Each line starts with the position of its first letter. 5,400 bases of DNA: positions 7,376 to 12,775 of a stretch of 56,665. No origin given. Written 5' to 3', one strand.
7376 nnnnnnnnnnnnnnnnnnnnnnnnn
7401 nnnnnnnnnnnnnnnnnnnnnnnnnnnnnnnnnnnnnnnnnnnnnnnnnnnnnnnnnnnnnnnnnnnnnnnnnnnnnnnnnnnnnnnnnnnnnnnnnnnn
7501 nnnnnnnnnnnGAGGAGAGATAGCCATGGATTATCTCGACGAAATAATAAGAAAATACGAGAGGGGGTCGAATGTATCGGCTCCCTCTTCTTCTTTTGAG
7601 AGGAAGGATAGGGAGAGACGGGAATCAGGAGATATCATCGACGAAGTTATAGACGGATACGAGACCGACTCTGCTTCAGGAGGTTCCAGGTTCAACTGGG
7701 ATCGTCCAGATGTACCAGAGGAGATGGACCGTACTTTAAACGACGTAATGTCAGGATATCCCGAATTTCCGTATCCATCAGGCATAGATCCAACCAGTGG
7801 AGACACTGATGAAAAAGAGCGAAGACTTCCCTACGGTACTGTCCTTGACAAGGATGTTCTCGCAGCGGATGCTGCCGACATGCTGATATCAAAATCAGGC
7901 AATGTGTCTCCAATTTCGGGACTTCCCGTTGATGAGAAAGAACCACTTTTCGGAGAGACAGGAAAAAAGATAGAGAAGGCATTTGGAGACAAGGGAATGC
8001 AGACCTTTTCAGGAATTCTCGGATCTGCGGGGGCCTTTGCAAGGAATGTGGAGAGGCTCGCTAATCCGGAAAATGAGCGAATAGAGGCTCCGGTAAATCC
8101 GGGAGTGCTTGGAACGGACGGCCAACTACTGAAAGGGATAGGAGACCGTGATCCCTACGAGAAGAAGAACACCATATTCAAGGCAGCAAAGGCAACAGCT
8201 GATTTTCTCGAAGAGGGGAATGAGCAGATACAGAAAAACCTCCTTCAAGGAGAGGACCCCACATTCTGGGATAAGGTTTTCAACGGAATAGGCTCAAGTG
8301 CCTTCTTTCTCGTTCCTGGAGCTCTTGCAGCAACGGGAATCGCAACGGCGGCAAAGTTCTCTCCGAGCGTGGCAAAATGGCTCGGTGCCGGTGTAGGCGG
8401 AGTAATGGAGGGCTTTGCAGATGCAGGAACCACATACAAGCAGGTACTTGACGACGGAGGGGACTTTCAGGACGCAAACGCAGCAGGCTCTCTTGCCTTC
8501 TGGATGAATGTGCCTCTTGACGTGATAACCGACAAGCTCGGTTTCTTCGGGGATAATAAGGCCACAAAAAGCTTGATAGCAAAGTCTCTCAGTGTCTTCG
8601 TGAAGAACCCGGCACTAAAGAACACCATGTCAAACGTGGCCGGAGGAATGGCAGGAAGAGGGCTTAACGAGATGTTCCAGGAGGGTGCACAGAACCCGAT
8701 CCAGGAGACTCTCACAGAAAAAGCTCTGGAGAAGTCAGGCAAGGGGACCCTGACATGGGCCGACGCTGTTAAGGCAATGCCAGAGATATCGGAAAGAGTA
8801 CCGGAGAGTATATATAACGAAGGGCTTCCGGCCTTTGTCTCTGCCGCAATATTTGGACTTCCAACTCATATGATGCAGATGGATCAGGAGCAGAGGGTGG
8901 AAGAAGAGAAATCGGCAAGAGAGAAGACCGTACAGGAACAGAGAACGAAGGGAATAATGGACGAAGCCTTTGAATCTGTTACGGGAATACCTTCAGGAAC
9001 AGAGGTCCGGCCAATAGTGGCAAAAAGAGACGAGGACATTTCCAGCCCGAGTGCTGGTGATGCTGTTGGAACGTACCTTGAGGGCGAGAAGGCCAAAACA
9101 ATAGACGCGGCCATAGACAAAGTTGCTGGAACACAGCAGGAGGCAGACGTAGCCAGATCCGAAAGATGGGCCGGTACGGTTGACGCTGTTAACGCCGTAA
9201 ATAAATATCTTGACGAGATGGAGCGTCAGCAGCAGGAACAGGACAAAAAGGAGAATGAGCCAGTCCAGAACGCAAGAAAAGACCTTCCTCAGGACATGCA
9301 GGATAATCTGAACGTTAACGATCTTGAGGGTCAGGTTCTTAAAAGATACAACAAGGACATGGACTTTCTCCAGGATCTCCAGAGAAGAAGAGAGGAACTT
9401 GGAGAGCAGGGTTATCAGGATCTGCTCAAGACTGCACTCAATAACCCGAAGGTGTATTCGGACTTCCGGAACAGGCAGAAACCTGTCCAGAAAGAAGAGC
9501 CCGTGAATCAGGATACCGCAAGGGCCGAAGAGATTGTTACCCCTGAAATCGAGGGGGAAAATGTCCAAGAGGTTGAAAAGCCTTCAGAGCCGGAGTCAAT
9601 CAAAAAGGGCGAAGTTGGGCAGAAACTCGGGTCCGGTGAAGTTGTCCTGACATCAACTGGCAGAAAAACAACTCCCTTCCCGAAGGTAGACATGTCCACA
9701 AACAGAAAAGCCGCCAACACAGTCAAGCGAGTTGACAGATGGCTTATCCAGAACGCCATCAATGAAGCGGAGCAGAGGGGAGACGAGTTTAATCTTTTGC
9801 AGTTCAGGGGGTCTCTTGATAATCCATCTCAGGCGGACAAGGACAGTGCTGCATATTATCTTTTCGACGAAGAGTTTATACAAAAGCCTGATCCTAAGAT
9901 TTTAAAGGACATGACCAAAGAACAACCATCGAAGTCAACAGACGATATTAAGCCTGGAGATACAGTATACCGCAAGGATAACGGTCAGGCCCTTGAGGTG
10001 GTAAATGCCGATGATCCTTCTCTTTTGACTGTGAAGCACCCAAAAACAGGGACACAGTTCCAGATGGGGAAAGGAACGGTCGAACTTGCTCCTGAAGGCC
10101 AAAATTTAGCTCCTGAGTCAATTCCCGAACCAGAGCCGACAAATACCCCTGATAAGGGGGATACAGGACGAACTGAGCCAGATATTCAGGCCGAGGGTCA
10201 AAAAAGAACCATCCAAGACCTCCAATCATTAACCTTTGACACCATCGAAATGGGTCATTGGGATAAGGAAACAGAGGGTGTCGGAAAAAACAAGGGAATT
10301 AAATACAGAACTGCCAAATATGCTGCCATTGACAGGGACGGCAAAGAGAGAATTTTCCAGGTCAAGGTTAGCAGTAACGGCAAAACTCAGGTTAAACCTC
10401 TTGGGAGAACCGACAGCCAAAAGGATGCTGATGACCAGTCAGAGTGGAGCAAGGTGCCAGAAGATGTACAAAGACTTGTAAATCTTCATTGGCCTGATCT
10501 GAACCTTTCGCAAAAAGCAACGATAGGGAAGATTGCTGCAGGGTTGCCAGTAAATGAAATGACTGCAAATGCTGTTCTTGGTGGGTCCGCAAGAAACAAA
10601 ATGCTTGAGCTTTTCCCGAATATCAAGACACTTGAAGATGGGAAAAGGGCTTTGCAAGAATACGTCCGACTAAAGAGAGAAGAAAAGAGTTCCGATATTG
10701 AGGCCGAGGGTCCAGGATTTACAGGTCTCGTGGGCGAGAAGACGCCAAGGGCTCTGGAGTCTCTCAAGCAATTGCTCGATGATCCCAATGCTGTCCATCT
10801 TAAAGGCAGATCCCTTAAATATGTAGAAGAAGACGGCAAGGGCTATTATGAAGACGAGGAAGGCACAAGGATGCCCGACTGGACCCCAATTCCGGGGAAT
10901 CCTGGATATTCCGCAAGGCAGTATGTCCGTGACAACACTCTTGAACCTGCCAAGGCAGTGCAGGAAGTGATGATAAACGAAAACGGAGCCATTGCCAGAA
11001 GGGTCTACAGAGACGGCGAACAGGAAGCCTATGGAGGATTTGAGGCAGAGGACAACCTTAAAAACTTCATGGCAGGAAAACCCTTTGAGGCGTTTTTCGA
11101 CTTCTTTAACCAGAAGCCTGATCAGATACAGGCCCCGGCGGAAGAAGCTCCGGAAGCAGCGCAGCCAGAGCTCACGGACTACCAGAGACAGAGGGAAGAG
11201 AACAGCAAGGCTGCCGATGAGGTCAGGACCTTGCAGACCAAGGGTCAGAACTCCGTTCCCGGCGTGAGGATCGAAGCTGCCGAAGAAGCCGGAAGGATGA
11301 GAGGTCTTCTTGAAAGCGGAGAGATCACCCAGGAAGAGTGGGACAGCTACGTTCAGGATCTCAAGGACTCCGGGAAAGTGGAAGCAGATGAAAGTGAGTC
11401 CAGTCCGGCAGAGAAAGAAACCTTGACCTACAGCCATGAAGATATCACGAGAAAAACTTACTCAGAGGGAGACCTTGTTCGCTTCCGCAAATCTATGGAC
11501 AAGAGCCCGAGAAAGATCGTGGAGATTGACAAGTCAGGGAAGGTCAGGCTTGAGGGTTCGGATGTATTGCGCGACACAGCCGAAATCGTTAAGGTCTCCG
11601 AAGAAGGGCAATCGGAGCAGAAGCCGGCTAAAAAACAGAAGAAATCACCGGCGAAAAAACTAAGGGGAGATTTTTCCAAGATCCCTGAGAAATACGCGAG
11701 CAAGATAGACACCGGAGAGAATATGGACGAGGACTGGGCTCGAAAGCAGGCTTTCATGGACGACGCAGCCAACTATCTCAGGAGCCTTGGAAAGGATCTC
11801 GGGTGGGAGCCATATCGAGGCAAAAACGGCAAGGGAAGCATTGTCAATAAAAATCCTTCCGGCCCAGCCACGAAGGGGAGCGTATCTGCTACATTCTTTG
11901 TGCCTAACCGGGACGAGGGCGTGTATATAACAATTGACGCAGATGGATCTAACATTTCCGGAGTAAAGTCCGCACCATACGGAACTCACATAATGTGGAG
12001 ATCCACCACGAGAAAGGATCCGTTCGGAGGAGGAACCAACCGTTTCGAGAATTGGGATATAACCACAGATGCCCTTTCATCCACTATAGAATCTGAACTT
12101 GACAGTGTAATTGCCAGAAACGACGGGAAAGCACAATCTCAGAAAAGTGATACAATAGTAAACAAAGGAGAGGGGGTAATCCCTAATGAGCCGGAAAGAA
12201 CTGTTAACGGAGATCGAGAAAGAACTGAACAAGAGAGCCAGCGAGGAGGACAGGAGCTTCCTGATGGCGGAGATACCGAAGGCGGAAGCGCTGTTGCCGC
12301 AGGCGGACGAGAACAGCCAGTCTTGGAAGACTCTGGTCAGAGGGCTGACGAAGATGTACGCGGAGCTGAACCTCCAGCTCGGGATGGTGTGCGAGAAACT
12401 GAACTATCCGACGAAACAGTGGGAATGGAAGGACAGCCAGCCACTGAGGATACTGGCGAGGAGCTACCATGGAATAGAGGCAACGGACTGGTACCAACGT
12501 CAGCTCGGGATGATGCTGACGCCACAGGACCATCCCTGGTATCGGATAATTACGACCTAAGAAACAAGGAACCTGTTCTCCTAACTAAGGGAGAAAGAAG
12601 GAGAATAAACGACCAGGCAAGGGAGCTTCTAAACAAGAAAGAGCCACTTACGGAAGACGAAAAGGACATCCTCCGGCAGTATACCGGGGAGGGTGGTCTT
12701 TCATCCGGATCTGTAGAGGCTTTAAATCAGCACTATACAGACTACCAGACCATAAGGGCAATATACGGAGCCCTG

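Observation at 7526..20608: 4,360-aa single ORF (about 23% of the genome) in the virion module combining pore-former-like N-terminus, N6-adenine methyltransferase and SNF2 helicase, with ~2,900 aa of unassigned sequence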

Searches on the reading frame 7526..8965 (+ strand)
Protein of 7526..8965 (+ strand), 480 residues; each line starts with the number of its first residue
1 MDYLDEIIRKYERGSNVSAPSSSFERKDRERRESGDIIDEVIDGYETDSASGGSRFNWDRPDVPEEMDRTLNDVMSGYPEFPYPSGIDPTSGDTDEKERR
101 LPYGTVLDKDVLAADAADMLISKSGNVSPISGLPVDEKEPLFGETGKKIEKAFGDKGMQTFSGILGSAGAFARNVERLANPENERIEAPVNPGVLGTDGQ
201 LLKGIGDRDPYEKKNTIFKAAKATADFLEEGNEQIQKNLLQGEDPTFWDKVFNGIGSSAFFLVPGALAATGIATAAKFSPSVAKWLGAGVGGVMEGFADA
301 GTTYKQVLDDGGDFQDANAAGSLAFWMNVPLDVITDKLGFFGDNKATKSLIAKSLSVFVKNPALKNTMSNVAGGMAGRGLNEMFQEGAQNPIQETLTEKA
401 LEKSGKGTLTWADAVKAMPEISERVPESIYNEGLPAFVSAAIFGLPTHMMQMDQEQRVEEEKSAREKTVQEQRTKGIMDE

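Call 45: search_protein_families(library=phrogs, proteins=[window:7526-8965:+], max_evalue=0.1)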
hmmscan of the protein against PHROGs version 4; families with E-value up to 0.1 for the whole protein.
window:7526-8965:+ (480 aa): 0 families

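Call 46: search_protein_families(library=pfam, proteins=[window:7526-8965:+], max_evalue=1)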
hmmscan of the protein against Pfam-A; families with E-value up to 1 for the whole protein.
window:7526-8965:+ (480 aa): 0 families

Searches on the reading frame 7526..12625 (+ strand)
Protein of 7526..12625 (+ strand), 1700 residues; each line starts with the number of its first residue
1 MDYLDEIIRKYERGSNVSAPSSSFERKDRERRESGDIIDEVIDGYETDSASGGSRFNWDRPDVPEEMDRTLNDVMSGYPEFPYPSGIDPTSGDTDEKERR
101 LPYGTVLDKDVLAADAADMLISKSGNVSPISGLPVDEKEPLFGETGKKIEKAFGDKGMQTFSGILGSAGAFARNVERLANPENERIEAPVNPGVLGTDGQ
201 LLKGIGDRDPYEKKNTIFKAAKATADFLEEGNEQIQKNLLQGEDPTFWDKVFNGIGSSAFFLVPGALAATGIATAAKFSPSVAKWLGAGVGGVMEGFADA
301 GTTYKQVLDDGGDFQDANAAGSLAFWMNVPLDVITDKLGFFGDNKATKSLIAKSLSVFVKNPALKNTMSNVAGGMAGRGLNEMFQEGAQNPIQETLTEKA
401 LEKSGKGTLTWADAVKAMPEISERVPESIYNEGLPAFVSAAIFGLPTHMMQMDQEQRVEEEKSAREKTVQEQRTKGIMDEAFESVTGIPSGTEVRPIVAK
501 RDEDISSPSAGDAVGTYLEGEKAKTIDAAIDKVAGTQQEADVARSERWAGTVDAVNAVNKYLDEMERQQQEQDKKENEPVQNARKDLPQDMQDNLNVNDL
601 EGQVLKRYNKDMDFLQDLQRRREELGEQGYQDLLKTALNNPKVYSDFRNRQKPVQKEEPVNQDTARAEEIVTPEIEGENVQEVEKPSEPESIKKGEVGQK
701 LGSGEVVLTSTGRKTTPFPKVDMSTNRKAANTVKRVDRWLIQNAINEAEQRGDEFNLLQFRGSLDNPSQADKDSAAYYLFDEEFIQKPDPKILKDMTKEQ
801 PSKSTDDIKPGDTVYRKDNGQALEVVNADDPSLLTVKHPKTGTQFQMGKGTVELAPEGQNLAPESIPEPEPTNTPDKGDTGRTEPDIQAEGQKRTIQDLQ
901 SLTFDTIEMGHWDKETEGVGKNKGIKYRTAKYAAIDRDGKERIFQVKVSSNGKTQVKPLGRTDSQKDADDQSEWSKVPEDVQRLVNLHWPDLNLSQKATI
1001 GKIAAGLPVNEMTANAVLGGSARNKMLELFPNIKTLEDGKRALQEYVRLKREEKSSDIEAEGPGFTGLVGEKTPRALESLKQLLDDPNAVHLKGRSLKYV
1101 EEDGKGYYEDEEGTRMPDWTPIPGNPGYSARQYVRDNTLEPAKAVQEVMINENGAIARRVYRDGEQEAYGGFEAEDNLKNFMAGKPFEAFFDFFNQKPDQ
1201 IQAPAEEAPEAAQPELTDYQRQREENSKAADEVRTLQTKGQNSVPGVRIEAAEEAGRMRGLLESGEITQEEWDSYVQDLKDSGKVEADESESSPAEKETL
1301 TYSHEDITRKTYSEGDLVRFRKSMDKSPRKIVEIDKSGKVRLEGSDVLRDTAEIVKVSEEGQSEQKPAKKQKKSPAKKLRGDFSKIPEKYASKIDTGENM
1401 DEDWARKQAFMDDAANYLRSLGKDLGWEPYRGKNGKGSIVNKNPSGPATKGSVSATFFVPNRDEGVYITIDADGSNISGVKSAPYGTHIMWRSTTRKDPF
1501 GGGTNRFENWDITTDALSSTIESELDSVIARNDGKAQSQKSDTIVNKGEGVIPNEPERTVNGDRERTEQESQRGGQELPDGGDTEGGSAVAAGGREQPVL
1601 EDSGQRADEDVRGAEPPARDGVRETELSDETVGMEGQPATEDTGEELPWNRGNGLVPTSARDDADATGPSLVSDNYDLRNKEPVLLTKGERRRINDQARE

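Call 9: search_dna_similar(query=window:7526-12625:+, collection=phages, mode=protein, max_rows=25)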
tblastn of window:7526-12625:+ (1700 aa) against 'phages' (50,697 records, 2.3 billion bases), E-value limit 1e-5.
Records with a match: 27; places in all: 27; records where one place covers at least 80% of the query: 0.
Best place of each record, by identity: <60% 27.
By first word of the organism name: Pseudomonas 26; Dolichospermum 1.
By host as written in the record: Pseudomonas aeruginosa 16; - 5; Pseudomonas aeruginosa HIM-6 2; Pseudomonas aeruginosa PAO1 2; Pseudomonas aeruginosa PAO1k 1; Dolichospermum flos-aquae 1.
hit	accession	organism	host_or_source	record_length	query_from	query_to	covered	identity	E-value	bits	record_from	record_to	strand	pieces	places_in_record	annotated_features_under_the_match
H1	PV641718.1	Pseudomonas phage Atpa001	Pseudomonas aeruginosa PAO1k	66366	681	823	8%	47.6%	2e-28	132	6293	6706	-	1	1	hypothetical protein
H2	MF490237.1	Pseudomonas phage vB_PaeP_E220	-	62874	681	823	8%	46.9%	2e-27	128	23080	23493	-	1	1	hypothetical protein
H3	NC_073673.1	Pseudomonas phage vB_PaeP_E220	-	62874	681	823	8%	46.9%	2e-27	128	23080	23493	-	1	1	hypothetical protein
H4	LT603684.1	Pseudomonas phage phiC725A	-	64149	681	823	8%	46.9%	1e-28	132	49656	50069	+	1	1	putative internal virion polymerase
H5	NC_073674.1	Pseudomonas phage phiC725A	-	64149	681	823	8%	46.9%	1e-28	132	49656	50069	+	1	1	putative internal virion polymerase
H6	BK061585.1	Pseudomonas phage vB_PaeP-D14I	Pseudomonas aeruginosa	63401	681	823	8%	46.9%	1e-28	132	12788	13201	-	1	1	DNA methyltransferase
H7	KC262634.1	Pseudomonas phage H66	Pseudomonas aeruginosa HIM-6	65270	681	823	8%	46.2%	3e-28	130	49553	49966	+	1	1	structural protein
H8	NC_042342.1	Pseudomonas phage H66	Pseudomonas aeruginosa HIM-6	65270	681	823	8%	46.2%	3e-28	130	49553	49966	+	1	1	PLxRFG domain-containing protein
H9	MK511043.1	Pseudomonas phage vB_Pae_BR228a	Pseudomonas aeruginosa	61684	681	823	8%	46.2%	4e-28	130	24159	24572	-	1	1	hypothetical protein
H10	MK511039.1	Pseudomonas phage vB_Pae_CF24a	Pseudomonas aeruginosa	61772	681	823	8%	46.2%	4e-28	130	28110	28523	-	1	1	hypothetical protein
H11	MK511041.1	Pseudomonas phage vB_Pae_CF69a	Pseudomonas aeruginosa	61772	681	823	8%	46.2%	4e-28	130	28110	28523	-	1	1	hypothetical protein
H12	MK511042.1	Pseudomonas phage vB_Pae_CF126a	Pseudomonas aeruginosa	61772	681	823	8%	46.2%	4e-28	130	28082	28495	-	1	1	hypothetical protein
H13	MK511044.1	Pseudomonas phage vB_Pae_BR197a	Pseudomonas aeruginosa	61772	681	823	8%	46.2%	4e-28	130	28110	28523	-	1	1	hypothetical protein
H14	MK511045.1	Pseudomonas phage vB_Pae_BR208a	Pseudomonas aeruginosa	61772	681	823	8%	46.2%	4e-28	130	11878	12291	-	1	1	hypothetical protein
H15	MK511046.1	Pseudomonas phage vB_Pae_BR313a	Pseudomonas aeruginosa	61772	681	823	8%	46.2%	4e-28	130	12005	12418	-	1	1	hypothetical protein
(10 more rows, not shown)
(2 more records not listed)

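Call 12: get_annotated_region(hit=H8, flank=12000)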
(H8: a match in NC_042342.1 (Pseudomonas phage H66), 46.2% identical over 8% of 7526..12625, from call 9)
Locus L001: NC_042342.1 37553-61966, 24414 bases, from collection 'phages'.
description: Pseudomonas virus H66, complete genome.
organism: Pseudomonas phage H66 (NCBI taxid 2928683)
taxonomy: Viruses; Duplodnaviria; Heunggongvirae; Uroviricota; Caudoviricetes; Hollowayvirus; Hollowayvirus H66
host: Pseudomonas aeruginosa HIM-6; source: -; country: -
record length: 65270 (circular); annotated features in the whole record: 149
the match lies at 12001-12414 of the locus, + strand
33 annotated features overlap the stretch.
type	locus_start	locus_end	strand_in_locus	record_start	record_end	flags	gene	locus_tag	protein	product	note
CDS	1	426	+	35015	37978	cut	-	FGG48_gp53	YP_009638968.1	hypothetical protein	-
regulatory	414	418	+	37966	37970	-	-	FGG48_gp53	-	ribosome_binding_site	-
CDS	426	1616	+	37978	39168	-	-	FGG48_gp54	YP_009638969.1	head closure Hc3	verified by mass spectrometry as part of the virion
regulatory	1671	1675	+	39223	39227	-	-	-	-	ribosome_binding_site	-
CDS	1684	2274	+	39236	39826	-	-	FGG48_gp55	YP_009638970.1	hypothetical protein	-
regulatory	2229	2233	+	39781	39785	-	-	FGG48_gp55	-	ribosome_binding_site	-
CDS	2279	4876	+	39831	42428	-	-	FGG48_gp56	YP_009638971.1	hypothetical protein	-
regulatory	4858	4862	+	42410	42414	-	-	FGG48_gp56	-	ribosome_binding_site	-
CDS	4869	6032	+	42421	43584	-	-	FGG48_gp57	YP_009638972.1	hypothetical protein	-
regulatory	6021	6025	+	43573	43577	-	-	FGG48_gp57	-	ribosome_binding_site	-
CDS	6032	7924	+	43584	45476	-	-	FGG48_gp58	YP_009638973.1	hypothetical protein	-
regulatory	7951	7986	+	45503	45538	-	-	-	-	terminator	-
regulatory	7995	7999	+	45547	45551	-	-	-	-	ribosome_binding_site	-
CDS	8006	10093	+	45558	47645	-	-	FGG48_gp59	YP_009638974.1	hypothetical protein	-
regulatory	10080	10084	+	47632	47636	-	-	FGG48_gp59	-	ribosome_binding_site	-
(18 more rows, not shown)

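Call 26: search_solved_structures(query=window:7526-12625:+, max_evalue=1)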
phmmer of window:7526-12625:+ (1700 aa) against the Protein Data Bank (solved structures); distinct sequences matched with E-value up to 1: 0.

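Call 28: search_protein_families(library=ncbifam, proteins=[L001:10093-21453:+], max_evalue=1)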
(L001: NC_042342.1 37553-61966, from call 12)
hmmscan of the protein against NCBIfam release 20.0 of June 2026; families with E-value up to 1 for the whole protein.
L001:10093-21453:+ (3787 aa): 4 families
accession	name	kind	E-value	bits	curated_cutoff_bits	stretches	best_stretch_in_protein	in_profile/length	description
NF032893.0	tail-700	domain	3e-239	796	100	1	3105-3772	2-681/681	PLxRFG domain-containing protein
NF011530.0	PRK14968.1-4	equivalog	0.0036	16.7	243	1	1976-2058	31-113/202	putative methyltransferase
TIGR00537.1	hemK_rel_arch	hypoth_equivalog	0.078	12.7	87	1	1987-2064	20-102/179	HemK2/MTQ2 family protein methyltransferase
TIGR03533.1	L3_gln_methyl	equivalog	0.11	11.8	229.7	1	2034-2067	178-212/284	50S ribosomal protein L3 N(5)-glutamine methyltransferase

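Call 31: find_homologous_proteins(query=window:7526-12625:+, max_evalue=0.001)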
Query window:7526-12625:+: 8000 candidates shared short words with the query, none scored E <= 0.001.
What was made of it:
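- Tried and rejected: The N-terminal 1,700 aa returned nothing, probably because low-complexity linkers swamped the index, since the known H66 match was missed (call 31).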
